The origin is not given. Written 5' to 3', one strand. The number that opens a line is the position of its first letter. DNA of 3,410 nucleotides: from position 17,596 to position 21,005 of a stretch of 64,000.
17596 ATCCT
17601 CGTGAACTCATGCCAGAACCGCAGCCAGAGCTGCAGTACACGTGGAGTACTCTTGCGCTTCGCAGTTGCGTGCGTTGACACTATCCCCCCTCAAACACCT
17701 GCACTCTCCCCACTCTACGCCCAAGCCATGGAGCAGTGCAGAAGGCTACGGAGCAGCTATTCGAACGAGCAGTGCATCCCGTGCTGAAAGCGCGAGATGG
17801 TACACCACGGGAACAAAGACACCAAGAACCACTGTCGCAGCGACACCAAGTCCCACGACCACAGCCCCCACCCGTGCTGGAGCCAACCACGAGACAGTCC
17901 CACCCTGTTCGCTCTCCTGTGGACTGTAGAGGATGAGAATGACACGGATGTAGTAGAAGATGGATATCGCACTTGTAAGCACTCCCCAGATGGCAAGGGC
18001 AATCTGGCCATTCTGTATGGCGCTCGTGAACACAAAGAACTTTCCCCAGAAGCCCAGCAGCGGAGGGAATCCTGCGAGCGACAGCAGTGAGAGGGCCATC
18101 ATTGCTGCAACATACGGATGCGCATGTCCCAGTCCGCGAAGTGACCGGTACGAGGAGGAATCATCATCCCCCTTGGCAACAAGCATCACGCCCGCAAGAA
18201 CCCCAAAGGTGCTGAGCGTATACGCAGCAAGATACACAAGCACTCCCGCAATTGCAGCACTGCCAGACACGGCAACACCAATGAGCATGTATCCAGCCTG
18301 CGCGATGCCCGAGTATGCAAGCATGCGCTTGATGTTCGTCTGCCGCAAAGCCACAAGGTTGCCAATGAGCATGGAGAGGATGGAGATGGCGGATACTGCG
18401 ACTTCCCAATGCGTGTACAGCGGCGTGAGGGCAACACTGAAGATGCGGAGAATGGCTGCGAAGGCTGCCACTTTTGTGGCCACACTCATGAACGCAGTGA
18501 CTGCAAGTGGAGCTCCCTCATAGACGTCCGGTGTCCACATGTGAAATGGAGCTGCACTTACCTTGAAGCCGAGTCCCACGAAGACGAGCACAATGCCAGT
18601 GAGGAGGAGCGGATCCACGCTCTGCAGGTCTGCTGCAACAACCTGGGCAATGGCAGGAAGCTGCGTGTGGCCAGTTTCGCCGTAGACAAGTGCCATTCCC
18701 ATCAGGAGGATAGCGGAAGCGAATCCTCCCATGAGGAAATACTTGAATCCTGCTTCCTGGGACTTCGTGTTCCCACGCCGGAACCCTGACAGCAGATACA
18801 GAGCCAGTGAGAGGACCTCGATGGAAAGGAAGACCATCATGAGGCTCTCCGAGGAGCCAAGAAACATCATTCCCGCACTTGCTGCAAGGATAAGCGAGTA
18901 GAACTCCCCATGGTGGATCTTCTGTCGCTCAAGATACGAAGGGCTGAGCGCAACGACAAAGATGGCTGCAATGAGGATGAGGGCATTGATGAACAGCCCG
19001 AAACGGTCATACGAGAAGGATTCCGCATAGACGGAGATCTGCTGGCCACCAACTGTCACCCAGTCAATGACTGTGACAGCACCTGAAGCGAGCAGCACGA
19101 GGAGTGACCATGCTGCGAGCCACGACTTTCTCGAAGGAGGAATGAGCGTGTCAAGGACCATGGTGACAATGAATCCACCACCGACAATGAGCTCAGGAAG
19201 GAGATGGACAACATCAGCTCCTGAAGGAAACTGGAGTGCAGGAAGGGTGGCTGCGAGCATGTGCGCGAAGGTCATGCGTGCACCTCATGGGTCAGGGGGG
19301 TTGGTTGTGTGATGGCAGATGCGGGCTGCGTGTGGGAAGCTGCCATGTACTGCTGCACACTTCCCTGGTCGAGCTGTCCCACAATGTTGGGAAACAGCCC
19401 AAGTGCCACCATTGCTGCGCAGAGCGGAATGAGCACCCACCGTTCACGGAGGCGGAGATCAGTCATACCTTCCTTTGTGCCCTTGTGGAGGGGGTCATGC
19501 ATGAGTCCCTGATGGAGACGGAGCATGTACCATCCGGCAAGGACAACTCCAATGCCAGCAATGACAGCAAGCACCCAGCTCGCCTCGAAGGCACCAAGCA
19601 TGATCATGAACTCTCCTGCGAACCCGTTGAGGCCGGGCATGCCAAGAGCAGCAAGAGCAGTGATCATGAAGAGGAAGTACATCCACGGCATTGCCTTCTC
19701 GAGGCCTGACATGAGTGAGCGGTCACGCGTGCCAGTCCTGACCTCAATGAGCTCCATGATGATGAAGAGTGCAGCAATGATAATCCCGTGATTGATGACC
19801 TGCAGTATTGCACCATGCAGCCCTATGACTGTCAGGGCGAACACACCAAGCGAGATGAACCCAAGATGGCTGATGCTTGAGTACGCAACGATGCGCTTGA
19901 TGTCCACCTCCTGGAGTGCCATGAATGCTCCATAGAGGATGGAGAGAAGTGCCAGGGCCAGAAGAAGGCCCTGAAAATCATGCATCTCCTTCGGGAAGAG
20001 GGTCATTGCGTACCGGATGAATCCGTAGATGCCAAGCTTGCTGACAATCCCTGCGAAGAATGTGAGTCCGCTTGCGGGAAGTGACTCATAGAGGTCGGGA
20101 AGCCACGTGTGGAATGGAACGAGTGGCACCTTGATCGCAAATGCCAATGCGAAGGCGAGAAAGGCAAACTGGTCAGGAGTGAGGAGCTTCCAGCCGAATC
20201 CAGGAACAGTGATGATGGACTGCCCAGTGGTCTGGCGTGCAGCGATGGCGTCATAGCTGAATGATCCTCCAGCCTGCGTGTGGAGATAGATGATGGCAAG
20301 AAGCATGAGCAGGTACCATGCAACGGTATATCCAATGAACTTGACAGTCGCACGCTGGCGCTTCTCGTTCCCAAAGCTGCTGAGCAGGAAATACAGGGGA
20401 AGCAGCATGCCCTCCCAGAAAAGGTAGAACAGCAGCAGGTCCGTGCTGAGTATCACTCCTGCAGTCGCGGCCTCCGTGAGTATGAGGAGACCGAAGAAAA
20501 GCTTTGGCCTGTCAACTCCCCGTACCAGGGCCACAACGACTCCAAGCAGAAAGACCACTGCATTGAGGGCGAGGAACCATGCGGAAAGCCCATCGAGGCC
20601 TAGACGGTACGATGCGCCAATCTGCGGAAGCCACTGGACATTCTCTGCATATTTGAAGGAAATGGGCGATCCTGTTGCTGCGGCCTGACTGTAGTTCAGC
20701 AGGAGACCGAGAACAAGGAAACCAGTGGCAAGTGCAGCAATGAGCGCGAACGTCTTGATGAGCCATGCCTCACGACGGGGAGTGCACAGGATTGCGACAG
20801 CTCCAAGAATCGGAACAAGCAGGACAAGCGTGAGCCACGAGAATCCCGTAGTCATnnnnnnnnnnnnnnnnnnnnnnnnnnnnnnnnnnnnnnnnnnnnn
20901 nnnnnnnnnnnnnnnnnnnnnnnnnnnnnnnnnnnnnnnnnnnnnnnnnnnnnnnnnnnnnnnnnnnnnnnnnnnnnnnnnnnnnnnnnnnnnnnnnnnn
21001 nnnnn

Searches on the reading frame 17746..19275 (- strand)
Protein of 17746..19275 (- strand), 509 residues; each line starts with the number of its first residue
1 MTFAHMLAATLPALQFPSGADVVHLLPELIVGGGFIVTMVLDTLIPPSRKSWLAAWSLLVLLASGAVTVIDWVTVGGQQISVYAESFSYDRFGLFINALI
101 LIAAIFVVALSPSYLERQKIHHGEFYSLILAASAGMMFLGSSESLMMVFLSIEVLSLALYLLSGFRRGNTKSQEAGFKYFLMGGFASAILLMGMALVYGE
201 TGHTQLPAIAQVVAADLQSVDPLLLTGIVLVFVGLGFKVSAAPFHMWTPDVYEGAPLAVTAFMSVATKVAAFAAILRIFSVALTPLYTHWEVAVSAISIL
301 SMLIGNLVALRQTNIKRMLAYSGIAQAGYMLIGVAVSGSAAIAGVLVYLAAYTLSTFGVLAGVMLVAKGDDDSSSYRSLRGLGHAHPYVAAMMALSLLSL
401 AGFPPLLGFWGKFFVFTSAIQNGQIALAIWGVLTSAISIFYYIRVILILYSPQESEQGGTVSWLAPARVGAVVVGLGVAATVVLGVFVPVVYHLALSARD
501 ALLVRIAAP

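Call 8: search_protein_families(library=pfam, proteins=[window:17746-19275:-], max_evalue=0.1)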
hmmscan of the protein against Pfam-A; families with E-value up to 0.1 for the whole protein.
window:17746-19275:- (509 aa): 2 families
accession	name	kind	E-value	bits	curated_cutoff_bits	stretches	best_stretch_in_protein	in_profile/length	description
PF00361.26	Proton_antipo_M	-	1.6e-75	254.4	21.5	1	142-438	1-294/294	NADH:quinone oxidoreductase/Mrp antiporter, TM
PF19530.4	Ndh2_N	-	0.028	15.1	27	0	24-111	14-98/100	NAD(P)H-quinone oxidoreductase subunit 2 N-terminal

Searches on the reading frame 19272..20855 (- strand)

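Call 8: search_protein_families(library=pfam, proteins=[window:19272-20855:-], max_evalue=0.1)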
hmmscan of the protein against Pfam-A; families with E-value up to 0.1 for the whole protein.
window:19272-20855:- (527 aa): 2 families
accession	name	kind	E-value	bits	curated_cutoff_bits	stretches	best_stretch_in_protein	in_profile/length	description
PF00361.26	Proton_antipo_M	-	4.7e-64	216.9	21.5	1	137-437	1-291/294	NADH:quinone oxidoreductase/Mrp antiporter, TM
PF12459.13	DltX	-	0.032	14.2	25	1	166-193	3-29/43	D-Ala-teichoic acid biosynthesis protein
